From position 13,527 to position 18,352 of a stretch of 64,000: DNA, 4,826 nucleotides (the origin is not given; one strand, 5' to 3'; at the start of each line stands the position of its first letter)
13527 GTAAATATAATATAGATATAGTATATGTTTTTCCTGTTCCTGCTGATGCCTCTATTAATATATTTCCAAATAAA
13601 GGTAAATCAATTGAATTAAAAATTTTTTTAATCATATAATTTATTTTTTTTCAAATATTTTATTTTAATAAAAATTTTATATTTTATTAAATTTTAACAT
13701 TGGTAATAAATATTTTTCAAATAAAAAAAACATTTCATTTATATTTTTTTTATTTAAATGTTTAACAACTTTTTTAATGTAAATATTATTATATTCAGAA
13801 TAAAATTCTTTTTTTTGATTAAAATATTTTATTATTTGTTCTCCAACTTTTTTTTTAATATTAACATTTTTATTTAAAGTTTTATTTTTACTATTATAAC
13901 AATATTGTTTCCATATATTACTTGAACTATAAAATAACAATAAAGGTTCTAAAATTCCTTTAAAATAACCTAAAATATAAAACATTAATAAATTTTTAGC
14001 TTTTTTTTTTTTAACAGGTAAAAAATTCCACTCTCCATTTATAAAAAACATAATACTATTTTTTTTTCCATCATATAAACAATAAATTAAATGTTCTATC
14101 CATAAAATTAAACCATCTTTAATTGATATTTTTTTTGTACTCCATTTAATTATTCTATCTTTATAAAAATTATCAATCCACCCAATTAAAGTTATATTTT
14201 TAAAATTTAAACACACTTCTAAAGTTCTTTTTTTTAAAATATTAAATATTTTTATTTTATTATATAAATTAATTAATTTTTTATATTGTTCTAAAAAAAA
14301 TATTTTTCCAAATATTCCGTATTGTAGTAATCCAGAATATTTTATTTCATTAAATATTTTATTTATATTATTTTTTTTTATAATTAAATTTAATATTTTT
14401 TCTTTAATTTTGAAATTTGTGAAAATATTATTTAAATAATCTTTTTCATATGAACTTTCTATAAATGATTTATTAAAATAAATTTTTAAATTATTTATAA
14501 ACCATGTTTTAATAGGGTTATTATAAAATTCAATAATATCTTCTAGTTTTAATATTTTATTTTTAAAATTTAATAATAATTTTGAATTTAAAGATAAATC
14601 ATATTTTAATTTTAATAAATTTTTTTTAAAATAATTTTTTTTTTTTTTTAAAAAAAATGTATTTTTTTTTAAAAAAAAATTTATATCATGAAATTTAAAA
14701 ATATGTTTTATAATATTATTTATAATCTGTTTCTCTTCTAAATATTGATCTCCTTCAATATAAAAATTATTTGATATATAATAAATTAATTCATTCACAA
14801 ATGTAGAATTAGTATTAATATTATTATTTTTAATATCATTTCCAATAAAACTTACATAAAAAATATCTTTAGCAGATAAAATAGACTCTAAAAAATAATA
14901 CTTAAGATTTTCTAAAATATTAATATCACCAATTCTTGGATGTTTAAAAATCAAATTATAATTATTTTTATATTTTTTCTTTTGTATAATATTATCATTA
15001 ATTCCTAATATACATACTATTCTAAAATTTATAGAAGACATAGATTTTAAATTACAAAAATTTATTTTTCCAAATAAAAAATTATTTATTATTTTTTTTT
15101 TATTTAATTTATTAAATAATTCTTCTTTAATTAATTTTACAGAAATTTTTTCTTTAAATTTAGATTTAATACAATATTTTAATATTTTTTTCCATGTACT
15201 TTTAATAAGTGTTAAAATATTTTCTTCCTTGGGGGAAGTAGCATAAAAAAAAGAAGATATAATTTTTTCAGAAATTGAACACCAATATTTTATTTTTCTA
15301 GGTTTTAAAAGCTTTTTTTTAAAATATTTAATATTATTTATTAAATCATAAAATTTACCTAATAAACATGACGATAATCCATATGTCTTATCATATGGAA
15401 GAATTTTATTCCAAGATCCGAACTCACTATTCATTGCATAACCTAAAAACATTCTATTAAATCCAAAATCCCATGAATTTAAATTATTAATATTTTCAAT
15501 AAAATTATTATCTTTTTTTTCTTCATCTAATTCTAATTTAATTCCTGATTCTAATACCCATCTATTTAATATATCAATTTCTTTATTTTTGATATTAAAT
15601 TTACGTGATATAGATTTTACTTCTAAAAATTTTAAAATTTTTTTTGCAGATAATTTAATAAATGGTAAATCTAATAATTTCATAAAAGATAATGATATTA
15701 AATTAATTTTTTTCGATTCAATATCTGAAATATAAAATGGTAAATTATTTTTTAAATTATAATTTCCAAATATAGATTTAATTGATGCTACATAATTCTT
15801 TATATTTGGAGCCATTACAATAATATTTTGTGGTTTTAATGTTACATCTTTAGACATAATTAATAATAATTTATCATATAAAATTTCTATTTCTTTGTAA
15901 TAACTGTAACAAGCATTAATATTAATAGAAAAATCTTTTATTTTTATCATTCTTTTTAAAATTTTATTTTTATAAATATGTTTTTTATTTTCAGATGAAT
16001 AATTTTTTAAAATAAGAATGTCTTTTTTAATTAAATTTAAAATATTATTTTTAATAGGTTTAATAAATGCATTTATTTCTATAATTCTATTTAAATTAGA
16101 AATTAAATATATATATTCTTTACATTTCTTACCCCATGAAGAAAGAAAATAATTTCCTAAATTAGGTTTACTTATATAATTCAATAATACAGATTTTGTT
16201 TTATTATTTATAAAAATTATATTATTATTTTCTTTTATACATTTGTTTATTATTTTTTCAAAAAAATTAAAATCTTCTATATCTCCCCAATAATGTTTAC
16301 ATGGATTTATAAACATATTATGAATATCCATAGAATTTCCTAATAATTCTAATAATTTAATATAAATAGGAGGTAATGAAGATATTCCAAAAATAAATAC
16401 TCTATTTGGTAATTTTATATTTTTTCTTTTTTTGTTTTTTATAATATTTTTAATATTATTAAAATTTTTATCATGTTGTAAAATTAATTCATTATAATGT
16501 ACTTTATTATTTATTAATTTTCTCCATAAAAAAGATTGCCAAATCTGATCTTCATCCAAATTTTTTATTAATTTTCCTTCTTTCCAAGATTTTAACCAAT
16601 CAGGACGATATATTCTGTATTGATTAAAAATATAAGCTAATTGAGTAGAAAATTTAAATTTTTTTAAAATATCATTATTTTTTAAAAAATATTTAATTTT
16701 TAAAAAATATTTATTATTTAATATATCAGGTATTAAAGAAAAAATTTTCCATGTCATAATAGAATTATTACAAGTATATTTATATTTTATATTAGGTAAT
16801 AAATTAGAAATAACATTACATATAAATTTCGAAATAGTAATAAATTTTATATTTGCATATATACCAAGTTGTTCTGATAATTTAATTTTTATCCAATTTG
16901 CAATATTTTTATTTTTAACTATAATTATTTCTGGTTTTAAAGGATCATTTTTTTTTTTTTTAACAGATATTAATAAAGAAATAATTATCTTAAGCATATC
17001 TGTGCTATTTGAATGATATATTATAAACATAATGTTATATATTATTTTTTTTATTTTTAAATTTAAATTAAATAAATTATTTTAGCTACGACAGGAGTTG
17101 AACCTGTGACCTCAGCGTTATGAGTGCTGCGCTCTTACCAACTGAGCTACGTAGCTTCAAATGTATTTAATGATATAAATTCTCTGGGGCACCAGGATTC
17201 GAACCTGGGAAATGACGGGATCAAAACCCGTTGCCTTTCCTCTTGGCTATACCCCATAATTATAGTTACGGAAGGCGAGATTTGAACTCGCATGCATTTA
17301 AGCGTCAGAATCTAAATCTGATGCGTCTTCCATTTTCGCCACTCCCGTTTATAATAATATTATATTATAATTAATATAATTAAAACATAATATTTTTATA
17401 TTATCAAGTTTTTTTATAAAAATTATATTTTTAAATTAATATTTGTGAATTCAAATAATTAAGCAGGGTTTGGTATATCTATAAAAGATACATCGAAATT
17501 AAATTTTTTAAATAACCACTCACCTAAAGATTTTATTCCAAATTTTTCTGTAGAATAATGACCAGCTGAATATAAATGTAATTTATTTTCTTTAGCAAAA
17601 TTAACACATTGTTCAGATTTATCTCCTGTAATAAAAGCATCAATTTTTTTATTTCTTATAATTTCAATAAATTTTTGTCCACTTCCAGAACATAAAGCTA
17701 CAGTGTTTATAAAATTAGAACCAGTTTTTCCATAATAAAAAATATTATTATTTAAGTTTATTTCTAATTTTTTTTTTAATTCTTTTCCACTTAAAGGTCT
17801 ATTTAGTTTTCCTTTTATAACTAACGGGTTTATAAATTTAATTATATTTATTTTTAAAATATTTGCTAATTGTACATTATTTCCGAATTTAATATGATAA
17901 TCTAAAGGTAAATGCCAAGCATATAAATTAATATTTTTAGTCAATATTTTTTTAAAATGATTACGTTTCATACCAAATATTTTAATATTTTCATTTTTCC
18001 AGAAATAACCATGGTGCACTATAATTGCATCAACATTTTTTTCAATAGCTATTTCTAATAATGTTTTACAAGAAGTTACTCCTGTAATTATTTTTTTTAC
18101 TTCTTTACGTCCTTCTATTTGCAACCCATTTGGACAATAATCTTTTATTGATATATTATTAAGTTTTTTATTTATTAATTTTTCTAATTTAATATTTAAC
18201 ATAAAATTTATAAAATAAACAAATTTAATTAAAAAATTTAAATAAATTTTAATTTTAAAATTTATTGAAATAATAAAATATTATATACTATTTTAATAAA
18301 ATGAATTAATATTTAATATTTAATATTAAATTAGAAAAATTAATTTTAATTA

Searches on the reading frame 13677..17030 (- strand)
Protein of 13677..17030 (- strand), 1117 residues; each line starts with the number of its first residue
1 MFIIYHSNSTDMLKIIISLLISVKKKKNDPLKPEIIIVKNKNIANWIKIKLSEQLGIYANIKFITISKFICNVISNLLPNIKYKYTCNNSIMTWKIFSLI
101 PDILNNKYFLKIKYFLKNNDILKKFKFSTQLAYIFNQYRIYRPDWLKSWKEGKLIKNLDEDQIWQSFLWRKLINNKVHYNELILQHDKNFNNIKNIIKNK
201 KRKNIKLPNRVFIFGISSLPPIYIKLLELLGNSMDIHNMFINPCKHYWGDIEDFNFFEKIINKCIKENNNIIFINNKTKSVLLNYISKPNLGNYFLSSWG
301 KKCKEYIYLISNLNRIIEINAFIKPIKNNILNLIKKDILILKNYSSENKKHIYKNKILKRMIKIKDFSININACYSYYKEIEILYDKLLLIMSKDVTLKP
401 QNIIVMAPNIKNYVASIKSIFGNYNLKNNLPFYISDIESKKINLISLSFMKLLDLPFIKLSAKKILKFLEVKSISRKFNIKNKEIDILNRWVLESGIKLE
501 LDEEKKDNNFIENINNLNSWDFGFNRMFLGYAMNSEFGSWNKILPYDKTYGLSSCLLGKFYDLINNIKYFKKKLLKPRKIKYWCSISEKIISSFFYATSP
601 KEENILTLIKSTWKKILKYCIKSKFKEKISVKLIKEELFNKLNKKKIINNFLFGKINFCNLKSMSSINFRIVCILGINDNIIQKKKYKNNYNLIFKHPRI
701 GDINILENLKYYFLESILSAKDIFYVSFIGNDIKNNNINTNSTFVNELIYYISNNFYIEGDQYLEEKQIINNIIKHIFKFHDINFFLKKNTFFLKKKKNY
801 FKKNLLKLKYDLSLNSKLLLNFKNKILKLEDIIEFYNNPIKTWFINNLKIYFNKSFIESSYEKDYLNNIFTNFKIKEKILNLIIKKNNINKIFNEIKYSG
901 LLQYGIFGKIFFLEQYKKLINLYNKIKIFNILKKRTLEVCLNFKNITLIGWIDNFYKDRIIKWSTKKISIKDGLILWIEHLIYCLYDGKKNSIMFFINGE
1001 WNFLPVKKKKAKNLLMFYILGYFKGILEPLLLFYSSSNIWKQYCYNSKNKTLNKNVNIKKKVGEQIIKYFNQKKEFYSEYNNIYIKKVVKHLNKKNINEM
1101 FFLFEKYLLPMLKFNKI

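Call 48: search_protein_families(library=ncbifam, proteins=[window:13677-17030:-], max_evalue=1e-40)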
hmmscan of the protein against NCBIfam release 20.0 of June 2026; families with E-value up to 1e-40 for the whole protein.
window:13677-17030:- (1117 aa): 2 families
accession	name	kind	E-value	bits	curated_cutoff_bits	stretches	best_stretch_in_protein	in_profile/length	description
NF008289.0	PRK11069.1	equivalog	4.4e-271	902.1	1470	1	1-1116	1-1121/1122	exodeoxyribonuclease V subunit gamma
TIGR01450.1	recC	equivalog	3.6e-215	717.2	582.9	1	2-1052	1-1043/1063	exodeoxyribonuclease V subunit gamma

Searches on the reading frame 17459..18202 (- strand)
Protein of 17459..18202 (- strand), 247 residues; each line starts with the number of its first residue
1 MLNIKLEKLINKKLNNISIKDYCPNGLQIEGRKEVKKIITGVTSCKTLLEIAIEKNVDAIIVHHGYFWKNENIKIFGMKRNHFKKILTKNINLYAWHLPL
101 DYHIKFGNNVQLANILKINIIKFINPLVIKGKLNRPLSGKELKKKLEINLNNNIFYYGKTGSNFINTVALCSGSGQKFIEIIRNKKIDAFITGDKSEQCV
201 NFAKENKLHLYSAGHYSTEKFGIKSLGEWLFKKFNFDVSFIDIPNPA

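Call 48: search_protein_families(library=ncbifam, proteins=[window:17459-18202:-], max_evalue=1e-40)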
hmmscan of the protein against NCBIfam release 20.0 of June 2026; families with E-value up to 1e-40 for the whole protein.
window:17459-18202:- (247 aa): 2 families
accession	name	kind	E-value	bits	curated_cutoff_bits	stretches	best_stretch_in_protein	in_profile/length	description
NF008064.0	PRK10799.1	equivalog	2.6e-97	325.5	414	1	1-247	1-247/247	type 2 GTP cyclohydrolase I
TIGR00486.1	YbgI_SA1388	equivalog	8.7e-59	199.2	130.55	1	4-246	4-249/250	Nif3-like dinuclear metal center hexameric protein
